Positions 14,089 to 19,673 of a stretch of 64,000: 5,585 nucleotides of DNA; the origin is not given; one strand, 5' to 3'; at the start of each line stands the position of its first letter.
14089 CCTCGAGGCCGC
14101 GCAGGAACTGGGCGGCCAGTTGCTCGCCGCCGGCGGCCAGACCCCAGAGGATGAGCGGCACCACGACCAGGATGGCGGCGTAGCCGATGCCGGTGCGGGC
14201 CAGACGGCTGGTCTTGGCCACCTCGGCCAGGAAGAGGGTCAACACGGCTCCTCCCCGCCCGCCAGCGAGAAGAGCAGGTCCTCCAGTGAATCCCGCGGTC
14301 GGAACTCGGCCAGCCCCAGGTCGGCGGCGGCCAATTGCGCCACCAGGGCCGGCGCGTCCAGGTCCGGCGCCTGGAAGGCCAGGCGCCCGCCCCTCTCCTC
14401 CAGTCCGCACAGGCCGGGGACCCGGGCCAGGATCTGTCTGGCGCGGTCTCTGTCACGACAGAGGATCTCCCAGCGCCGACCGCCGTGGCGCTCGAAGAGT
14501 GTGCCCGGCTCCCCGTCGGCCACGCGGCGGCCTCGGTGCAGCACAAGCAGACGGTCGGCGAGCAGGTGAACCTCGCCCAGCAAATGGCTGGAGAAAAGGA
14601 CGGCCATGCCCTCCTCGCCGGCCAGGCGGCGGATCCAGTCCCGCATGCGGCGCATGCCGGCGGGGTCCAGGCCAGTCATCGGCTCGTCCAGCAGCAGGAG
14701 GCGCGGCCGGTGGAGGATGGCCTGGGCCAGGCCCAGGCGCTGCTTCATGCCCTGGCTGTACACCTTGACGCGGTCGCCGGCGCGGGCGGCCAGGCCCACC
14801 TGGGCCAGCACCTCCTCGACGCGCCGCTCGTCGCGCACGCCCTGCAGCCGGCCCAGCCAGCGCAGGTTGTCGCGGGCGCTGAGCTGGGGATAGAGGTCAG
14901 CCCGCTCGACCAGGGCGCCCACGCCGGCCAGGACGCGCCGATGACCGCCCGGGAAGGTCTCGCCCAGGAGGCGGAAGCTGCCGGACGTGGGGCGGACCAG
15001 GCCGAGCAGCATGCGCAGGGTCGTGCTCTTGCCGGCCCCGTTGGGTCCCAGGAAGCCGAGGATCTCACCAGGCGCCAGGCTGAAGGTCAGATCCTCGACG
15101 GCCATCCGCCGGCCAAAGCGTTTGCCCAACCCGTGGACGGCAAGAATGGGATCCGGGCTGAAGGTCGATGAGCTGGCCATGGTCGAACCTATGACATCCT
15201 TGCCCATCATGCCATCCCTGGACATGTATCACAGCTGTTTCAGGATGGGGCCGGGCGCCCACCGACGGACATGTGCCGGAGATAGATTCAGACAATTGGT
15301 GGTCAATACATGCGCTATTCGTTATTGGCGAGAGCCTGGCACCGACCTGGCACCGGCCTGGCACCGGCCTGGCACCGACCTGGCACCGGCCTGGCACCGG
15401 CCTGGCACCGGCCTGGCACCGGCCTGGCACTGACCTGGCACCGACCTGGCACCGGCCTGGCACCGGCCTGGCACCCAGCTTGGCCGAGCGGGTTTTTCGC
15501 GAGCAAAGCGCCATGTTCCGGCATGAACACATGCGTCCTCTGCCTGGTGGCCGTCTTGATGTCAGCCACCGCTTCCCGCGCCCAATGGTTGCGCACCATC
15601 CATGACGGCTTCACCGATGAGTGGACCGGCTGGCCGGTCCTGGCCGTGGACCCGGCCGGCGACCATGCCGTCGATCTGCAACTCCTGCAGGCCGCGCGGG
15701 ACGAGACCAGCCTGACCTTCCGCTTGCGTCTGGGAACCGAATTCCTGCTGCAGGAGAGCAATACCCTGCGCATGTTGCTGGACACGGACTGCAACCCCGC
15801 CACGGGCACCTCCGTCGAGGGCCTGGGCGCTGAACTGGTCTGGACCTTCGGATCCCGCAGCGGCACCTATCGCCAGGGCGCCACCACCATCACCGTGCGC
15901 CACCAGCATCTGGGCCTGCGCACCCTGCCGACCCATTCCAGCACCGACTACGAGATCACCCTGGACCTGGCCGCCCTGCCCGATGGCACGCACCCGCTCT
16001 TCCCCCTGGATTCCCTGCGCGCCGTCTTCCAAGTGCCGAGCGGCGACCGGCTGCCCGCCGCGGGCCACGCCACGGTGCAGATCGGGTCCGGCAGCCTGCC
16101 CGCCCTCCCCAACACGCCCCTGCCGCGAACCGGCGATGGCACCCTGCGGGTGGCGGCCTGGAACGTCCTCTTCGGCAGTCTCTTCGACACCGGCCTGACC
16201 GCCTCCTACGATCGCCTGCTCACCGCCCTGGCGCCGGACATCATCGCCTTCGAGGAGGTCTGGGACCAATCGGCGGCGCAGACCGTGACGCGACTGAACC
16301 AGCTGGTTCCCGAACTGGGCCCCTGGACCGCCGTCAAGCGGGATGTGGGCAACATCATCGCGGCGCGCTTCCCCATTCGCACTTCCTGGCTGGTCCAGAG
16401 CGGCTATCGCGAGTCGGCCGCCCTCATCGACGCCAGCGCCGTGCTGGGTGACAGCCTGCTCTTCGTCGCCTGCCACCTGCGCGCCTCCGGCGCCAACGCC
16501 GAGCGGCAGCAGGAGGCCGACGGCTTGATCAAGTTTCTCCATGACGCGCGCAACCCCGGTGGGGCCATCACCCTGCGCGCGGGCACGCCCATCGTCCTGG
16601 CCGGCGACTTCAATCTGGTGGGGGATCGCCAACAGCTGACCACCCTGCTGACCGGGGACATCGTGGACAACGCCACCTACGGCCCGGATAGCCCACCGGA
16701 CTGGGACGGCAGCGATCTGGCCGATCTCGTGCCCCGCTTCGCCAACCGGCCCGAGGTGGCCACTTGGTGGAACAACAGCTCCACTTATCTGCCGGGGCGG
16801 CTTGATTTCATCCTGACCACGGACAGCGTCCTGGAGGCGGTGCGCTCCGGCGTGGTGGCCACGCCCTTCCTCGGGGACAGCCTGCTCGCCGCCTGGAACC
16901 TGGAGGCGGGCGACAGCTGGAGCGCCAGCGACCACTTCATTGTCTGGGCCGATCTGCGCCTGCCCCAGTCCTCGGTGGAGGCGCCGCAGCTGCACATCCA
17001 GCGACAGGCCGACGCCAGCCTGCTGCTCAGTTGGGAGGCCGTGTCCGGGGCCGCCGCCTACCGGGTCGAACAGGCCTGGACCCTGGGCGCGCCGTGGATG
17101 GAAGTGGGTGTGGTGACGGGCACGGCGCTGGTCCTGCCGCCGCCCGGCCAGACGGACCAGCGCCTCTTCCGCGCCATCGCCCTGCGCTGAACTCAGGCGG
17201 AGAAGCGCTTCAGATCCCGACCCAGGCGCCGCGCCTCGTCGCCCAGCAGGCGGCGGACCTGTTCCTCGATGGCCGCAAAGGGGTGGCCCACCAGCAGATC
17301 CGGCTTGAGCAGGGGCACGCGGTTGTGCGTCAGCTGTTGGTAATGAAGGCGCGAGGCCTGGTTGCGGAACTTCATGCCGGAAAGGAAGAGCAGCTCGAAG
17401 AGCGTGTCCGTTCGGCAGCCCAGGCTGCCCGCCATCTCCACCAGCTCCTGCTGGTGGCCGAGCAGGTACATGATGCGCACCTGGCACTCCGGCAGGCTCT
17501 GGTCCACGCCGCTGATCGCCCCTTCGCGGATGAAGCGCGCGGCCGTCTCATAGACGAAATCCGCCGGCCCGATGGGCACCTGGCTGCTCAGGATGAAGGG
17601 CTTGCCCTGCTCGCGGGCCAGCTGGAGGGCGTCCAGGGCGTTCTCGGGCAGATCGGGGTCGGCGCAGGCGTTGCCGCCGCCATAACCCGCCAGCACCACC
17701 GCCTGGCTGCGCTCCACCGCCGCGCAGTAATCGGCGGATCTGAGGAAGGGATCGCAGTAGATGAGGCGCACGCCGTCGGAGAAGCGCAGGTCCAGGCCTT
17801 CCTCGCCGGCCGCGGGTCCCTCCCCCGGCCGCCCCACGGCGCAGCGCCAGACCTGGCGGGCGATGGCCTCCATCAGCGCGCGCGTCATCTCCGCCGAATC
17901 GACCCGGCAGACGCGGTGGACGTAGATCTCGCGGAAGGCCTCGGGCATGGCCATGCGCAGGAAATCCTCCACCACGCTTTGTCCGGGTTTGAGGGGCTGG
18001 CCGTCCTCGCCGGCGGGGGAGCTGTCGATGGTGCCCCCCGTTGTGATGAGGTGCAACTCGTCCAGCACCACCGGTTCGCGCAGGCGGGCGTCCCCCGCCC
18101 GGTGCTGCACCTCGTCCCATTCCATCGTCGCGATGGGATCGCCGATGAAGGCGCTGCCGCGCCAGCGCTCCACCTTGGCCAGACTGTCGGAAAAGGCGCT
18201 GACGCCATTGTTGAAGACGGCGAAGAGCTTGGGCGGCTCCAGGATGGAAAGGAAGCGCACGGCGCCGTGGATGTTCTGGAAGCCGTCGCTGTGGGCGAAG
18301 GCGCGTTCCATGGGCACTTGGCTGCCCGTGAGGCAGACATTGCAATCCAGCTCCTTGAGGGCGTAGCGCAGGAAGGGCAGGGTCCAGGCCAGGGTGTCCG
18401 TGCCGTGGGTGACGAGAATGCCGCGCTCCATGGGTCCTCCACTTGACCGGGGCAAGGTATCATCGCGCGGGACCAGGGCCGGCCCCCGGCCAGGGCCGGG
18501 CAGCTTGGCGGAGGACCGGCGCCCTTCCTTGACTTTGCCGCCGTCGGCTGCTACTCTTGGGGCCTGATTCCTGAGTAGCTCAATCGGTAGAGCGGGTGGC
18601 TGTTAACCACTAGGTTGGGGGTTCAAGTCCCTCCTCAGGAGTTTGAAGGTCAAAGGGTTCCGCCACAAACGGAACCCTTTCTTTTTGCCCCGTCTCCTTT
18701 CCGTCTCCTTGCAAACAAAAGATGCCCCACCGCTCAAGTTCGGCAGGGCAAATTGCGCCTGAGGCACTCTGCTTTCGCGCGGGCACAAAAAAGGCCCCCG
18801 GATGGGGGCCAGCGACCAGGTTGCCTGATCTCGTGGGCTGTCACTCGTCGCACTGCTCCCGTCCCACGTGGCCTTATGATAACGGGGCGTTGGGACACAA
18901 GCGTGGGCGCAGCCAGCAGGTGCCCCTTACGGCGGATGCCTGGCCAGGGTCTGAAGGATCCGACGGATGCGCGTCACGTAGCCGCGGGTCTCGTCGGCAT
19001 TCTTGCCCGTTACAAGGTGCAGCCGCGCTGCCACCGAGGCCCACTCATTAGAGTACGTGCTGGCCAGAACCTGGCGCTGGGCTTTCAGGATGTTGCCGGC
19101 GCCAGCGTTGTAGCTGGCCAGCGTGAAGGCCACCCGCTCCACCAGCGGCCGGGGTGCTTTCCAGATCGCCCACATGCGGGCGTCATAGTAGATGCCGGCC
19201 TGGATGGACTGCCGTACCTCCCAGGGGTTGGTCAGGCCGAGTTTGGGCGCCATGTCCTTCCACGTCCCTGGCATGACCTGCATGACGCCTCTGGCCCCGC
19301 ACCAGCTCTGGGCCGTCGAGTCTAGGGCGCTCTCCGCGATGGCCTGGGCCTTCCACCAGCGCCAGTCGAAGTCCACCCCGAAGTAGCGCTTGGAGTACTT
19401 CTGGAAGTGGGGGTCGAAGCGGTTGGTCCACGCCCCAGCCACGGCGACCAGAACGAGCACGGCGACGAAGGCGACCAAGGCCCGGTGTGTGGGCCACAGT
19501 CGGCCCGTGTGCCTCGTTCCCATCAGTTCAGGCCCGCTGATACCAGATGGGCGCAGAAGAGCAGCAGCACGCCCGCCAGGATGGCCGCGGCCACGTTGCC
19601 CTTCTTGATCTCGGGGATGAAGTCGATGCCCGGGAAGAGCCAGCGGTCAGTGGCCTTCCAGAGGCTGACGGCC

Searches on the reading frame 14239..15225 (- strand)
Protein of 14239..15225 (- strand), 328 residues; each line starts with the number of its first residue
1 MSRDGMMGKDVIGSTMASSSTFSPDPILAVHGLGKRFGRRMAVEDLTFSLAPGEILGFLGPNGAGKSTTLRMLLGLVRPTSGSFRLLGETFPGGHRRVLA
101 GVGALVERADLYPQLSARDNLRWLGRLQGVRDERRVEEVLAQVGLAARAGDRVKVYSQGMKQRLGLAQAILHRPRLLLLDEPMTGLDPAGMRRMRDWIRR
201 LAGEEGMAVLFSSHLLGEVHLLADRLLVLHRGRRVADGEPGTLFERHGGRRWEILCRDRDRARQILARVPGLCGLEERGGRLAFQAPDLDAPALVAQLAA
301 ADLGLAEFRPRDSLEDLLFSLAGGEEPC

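Call 57: search_protein_families(library=pfam, proteins=[window:14239-15225:-], max_evalue=0.001)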
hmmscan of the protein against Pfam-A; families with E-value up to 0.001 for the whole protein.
window:14239-15225:- (328 aa): 2 families
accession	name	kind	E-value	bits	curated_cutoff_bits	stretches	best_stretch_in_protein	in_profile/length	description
PF00005.33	ABC_tran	-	4.6e-31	108.7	25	1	44-183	2-136/137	ABC transporter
PF13304.12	AAA_21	-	1.5e-11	45.4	27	1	156-215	238-299/304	AAA domain, putative AbiEii toxin, Type IV TA system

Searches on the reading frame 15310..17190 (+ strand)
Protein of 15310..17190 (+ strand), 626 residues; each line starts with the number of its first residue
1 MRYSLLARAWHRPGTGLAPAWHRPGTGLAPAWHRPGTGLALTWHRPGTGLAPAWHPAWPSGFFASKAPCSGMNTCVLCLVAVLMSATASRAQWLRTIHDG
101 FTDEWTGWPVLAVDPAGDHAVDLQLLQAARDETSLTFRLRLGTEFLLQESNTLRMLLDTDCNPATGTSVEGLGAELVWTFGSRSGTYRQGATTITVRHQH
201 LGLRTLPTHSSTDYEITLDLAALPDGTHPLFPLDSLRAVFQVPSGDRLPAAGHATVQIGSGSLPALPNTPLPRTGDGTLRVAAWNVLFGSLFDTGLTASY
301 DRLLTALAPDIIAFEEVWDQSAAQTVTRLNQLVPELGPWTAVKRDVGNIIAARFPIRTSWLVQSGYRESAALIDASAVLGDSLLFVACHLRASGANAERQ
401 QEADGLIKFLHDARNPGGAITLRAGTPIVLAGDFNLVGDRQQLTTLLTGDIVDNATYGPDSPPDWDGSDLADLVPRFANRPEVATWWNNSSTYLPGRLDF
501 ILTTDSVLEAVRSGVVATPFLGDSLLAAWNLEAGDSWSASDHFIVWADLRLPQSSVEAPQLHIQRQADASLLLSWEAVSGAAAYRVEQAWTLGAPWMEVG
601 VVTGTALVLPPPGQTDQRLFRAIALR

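Call 57: search_protein_families(library=pfam, proteins=[window:15310-17190:+], max_evalue=0.001)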
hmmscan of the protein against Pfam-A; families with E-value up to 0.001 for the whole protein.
window:15310-17190:+ (626 aa): 1 family
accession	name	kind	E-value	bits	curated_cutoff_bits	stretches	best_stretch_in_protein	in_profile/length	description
PF03372.29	Exo_endo_phos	-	1.1e-11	45.3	24.5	1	283-542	2-225/225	Endonuclease/Exonuclease/phosphatase family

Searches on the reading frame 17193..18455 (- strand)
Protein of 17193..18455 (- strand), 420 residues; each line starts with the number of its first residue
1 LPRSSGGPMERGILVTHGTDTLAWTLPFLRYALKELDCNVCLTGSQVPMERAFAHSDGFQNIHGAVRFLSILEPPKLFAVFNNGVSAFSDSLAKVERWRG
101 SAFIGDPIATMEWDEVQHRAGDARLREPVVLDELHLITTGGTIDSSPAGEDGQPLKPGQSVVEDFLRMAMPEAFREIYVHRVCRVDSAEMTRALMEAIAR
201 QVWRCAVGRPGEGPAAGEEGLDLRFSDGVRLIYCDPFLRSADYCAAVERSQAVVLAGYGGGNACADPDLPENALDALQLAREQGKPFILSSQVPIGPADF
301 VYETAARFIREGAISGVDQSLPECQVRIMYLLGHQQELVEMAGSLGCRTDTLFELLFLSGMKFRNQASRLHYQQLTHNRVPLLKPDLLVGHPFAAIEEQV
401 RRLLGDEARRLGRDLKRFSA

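Call 57: search_protein_families(library=pfam, proteins=[window:17193-18455:-], max_evalue=0.001)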
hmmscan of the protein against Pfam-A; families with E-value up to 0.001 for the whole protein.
window:17193-18455:- (420 aa): 2 families
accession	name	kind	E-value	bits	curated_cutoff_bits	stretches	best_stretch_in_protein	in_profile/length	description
PF00710.25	Asparaginase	-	8.4e-22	78.1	22.5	2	11-103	78-169/193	Asparaginase, N-terminal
PF17763.6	Asparaginase_C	-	2.1e-11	44.2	34.6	1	230-339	3-108/114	Glutaminase/Asparaginase C-terminal domain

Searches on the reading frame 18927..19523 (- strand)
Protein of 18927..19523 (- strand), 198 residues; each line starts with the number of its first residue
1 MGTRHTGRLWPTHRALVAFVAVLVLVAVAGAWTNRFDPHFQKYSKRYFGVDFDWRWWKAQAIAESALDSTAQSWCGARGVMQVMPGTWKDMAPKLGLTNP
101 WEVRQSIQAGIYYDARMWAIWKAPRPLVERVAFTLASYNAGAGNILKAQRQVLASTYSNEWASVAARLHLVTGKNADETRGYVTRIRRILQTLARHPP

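Call 79: search_protein_families(library=phrogs, proteins=[window:18927-19523:-], max_evalue=0.001)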
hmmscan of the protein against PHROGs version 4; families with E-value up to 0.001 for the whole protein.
window:18927-19523:- (198 aa): 9 families
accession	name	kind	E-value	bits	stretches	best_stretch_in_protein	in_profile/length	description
phrog_669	-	lysis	4.6e-27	94.8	1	34-193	916-1056/1946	endolysin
phrog_14342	-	tail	2.4e-15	57.9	1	63-186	165-268/272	lytic tail fiber protein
phrog_2013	-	tail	7.1e-11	42.5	1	32-191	464-590/657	lytic tail protein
phrog_342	-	head and packaging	4.6e-08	32.5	1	56-175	32-146/1235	internal virion protein with endolysin domain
phrog_21143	-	tail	2.2e-07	30.7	1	61-151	26-107/576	lytic tail fiber protein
phrog_10475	-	lysis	2.9e-06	27.2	1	68-189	304-396/700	endolysin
phrog_28014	-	unknown function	1e-05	26.3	1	56-148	51-135/224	-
phrog_13449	-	other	0.00021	21.9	1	54-110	22-74/269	transglycosylase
phrog_28504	-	tail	0.00026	20.9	1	63-148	257-333/597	lytic tail fiber protein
